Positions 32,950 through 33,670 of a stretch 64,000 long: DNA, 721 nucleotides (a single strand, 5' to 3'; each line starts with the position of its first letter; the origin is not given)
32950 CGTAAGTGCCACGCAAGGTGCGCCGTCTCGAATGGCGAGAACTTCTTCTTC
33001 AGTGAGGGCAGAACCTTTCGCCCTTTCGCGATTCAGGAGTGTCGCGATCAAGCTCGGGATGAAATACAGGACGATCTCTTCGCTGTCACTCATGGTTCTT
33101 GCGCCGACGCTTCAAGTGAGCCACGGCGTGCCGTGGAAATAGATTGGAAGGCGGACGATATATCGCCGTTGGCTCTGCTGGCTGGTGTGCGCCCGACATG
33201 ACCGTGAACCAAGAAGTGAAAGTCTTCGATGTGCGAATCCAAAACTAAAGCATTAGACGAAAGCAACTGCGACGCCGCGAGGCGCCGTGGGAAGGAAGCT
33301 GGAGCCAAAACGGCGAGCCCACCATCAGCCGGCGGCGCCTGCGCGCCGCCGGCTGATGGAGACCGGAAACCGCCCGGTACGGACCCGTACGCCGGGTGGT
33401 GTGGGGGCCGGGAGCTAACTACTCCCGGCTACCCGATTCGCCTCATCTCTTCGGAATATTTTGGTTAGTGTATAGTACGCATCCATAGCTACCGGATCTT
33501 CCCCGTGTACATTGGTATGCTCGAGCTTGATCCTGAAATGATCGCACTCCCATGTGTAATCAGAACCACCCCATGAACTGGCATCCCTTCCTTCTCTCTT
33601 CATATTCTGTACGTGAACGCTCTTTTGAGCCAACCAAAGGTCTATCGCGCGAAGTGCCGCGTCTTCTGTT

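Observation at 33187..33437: Second 251-nt mini-intron (copy B) with compensatory changes in domain VI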

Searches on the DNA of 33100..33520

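Call 53: search_rna_families(source=window, start=33100, end=33520, threshold=evalue, max_evalue=1, show_alignments=3)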
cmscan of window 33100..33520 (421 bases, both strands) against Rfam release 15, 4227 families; matches with E-value up to 1: 4.
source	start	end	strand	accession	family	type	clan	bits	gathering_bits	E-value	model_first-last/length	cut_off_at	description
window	33271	33342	+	RF02001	group-II-D1D4-3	Intron;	CL00102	25.9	32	0.0021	1-170/170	no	Group II catalytic intron D1-D4-3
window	33323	33358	+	RF03992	mir-6302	Gene; miRNA;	-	17.7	90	0.55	1-79/79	no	mir-6302 microRNA precursor family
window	33368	33428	-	RF01116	Yfr1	Gene; sRNA;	-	17.6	38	0.43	1-59/59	no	Cyanobacterial functional RNA 1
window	33308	33370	-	RF01390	isrG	Gene; sRNA;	-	15.2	100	0.051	1-279/279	no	isrG Hfq binding RNA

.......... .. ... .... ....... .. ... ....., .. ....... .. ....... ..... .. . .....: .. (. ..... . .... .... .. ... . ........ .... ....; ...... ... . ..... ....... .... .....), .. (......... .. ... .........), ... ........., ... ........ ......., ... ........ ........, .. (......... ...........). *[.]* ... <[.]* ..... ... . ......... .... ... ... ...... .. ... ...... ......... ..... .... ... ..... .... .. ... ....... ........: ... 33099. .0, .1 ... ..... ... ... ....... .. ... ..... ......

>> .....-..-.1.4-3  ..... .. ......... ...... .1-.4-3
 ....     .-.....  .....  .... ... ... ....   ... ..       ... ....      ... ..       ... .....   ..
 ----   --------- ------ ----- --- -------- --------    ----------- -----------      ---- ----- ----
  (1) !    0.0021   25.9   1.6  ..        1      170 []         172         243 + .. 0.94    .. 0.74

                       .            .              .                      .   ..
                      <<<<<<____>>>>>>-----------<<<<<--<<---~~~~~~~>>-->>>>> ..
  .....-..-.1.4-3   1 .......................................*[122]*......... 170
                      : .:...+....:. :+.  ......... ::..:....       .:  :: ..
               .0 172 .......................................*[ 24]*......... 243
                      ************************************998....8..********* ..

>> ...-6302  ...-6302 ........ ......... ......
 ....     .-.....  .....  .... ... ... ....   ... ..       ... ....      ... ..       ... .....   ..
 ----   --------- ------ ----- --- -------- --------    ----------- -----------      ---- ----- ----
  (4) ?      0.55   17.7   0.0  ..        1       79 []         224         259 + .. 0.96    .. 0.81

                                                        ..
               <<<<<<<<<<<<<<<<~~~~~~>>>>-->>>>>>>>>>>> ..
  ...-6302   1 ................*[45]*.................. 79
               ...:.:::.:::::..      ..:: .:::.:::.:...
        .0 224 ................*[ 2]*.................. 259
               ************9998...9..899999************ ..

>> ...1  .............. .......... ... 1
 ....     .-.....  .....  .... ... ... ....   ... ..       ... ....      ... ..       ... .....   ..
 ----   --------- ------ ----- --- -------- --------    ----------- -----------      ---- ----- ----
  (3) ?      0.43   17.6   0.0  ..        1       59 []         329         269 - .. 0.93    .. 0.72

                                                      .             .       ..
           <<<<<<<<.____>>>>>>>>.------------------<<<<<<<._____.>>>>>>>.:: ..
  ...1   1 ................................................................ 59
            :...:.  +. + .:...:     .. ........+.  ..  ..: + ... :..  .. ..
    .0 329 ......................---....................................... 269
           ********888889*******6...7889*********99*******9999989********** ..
